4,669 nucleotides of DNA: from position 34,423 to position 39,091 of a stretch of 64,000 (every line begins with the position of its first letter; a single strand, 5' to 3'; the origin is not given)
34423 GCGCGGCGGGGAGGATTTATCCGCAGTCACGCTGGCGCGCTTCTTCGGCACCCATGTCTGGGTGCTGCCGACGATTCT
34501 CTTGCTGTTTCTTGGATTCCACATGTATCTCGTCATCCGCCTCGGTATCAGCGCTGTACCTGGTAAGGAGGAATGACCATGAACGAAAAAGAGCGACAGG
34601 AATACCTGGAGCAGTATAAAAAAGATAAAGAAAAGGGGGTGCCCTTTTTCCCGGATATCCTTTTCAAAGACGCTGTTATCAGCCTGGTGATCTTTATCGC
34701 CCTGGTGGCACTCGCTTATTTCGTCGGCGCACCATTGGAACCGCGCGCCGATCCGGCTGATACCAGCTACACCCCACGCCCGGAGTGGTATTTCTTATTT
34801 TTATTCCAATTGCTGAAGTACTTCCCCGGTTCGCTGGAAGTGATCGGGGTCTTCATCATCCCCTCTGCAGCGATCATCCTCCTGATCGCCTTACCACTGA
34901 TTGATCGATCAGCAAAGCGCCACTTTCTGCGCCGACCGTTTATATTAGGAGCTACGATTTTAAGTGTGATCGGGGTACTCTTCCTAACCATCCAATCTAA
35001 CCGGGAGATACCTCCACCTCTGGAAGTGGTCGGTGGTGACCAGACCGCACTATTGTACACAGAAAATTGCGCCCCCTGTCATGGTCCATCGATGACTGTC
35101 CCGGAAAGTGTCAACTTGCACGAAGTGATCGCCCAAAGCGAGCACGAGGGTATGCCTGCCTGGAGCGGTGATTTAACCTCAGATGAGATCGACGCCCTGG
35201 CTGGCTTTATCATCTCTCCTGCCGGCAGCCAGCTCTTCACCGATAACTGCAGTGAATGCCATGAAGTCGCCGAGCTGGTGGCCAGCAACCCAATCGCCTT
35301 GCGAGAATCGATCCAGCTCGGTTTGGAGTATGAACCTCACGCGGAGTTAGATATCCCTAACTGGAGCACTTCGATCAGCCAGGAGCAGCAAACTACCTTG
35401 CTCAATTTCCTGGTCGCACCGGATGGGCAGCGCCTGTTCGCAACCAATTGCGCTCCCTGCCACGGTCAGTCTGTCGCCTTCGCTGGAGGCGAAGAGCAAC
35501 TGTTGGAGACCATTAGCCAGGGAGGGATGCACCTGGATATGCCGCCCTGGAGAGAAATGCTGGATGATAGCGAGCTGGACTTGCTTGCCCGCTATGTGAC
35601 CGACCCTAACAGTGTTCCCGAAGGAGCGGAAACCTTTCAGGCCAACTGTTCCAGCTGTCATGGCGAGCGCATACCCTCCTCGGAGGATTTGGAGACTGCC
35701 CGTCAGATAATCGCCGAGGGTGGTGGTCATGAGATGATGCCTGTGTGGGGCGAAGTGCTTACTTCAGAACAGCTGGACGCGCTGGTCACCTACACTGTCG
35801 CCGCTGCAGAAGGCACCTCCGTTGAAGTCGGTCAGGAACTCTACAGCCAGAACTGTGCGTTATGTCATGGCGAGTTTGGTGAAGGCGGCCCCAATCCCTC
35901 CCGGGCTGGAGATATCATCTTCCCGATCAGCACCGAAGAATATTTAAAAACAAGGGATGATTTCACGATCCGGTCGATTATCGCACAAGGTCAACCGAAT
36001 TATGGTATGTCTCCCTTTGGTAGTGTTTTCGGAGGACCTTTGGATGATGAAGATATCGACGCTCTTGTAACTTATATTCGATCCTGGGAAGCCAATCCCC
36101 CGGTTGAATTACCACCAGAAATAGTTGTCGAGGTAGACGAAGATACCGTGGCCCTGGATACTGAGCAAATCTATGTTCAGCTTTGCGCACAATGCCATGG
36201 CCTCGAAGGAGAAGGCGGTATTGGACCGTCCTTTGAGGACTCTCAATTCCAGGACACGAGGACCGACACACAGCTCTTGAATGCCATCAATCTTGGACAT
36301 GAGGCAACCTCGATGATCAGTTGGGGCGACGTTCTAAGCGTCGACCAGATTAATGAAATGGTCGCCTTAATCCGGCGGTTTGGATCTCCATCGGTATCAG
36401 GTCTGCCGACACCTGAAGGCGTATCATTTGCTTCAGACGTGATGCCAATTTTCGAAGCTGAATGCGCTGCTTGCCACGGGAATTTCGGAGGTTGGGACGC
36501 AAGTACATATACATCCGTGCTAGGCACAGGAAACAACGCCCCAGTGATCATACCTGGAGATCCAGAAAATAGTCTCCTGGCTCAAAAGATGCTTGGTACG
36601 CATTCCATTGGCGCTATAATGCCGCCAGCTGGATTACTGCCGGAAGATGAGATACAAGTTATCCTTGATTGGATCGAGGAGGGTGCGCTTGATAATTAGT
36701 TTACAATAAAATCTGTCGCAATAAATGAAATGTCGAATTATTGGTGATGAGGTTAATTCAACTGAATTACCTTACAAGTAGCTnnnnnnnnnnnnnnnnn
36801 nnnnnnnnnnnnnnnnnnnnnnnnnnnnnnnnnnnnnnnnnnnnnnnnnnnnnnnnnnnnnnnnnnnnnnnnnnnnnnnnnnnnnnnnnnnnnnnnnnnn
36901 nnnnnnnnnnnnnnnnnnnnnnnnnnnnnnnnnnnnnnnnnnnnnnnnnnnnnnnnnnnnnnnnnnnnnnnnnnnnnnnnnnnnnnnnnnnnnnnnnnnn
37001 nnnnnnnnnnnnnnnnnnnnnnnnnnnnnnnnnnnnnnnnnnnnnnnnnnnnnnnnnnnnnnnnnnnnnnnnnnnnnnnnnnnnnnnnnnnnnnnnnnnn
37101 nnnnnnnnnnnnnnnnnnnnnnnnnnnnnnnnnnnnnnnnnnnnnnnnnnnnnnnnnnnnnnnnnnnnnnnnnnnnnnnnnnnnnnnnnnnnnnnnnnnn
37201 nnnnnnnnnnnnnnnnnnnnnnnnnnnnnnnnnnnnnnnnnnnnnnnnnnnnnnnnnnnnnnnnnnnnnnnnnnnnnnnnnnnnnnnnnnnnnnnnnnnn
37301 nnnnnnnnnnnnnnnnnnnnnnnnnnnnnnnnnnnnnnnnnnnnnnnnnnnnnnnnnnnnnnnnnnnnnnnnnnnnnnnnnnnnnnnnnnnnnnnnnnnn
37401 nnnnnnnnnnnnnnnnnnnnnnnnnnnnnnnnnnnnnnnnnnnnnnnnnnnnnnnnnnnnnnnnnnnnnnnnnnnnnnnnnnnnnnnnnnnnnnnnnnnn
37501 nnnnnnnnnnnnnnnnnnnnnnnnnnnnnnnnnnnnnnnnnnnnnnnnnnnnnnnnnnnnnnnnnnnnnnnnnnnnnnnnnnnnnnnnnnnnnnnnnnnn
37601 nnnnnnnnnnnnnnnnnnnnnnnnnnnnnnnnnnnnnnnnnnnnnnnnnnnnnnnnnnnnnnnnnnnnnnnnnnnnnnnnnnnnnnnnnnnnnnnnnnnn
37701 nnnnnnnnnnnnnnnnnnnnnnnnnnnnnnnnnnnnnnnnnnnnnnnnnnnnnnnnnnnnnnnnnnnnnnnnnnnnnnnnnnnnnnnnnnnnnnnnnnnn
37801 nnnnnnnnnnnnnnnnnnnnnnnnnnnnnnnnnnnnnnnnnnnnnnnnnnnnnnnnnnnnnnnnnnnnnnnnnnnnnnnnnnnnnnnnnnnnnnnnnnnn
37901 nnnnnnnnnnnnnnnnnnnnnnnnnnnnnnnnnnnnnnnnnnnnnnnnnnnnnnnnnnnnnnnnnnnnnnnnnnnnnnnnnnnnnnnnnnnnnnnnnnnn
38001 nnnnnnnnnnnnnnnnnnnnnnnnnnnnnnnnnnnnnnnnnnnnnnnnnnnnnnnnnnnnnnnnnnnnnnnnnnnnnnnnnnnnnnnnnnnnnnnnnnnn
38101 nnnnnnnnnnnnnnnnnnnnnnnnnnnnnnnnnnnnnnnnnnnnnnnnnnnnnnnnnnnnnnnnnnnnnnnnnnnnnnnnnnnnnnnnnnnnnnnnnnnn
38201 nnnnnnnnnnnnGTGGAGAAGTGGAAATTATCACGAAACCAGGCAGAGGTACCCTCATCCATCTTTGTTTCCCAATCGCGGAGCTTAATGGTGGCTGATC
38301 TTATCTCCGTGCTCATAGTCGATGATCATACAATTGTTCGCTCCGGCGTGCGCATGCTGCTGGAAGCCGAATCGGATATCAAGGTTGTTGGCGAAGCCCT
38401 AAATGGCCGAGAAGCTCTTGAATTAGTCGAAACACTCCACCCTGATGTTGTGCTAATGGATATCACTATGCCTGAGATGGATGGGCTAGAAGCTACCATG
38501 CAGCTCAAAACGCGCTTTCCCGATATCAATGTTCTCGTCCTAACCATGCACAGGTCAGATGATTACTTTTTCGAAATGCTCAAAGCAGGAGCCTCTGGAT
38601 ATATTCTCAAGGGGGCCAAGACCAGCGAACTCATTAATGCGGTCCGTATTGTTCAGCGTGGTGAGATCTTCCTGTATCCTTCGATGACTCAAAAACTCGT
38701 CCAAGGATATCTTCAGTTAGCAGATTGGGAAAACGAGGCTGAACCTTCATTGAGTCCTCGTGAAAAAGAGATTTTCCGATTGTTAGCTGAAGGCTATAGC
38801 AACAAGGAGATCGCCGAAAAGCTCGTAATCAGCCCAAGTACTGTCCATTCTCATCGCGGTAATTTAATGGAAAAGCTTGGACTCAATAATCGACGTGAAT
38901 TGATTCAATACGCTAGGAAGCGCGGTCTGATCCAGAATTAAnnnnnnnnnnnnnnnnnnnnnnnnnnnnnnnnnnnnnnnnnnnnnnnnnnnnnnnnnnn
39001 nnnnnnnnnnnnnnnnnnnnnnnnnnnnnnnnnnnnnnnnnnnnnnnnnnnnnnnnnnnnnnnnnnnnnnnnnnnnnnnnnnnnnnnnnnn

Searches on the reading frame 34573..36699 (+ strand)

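Call 37: search_protein_families(library=pfam, proteins=[window:34573-36699:+], max_evalue=0.001)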
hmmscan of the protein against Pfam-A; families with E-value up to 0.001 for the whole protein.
window:34573-36699:+ (708 aa): 8 families
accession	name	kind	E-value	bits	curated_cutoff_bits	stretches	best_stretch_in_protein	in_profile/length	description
PF13442.11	Cytochrome_CBB3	-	9e-60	199.4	27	5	417-502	3-68/68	Cytochrome C oxidase, cbb3-type, subunit III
PF00034.26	Cytochrom_C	-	2.4e-38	131.7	21.3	1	418-504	2-88/90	Cytochrome c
PF00032.22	Cytochrom_B_C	-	9.4e-11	42.3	20.7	1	59-153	2-93/102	Cytochrome b(C-terminal)/b6/petD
PF14495.11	Cytochrom_C550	-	1.2e-09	38.5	27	0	269-300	13-44/136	Cytochrome c-550 domain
PF14537.11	Cytochrom_c3_2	-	5.2e-07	30.5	25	0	356-370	6-20/79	Cytochrome c3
PF14522.11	Cytochrome_C7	-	2e-06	28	24.8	0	162-233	12-51/67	Cytochrome c7 and related cytochrome c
PF22113.1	Mtrc-MtrF_II-IV_dom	-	5.4e-05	23.2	30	0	163-300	28-166/176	Outer membrane cytochrome MtrC/MtrF-like, domains II/IV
PF22297.1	PccH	-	0.0002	21.9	24.4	0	619-637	2-20/133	PccH Cytochrome c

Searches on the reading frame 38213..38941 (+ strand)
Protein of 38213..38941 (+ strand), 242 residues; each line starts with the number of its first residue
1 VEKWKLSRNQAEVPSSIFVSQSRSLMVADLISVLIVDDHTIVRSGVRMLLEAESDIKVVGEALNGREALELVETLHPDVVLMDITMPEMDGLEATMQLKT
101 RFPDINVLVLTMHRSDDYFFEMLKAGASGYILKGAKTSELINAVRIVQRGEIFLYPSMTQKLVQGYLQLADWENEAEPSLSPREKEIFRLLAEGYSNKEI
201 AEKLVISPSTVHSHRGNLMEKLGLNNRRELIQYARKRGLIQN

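Call 37: search_protein_families(library=pfam, proteins=[window:38213-38941:+], max_evalue=0.001)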
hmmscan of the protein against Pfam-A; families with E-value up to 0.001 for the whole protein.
window:38213-38941:+ (242 aa): 8 families
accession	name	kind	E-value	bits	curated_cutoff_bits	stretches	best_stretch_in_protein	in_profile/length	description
PF00072.30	Response_reg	-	4.4e-32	111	30.2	1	33-145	1-111/111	Response regulator receiver domain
PF00196.25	GerE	-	4e-23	81.2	23.5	1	179-234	2-57/57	Bacterial regulatory proteins, luxR family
PF08281.18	Sigma70_r4_2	-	7.5e-09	35.5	25.7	1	179-215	10-47/54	Sigma-70, region 4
PF13936.12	HTH_38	-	7.5e-06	26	27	1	185-212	10-38/44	Helix-turn-helix domain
PF13384.12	HTH_23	-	0.00016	21.8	24.6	1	186-212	9-35/50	Homeodomain-like domain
PF02796.21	HTH_7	-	0.00027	21.4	23.8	1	185-211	12-38/45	Helix-turn-helix domain of resolvase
PF13412.12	HTH_24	-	0.00034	20.6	21.9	1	186-221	7-44/48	Winged helix-turn-helix DNA-binding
PF04545.22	Sigma70_r4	-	0.00074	19.4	24.1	0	179-221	4-47/50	Sigma-70, region 4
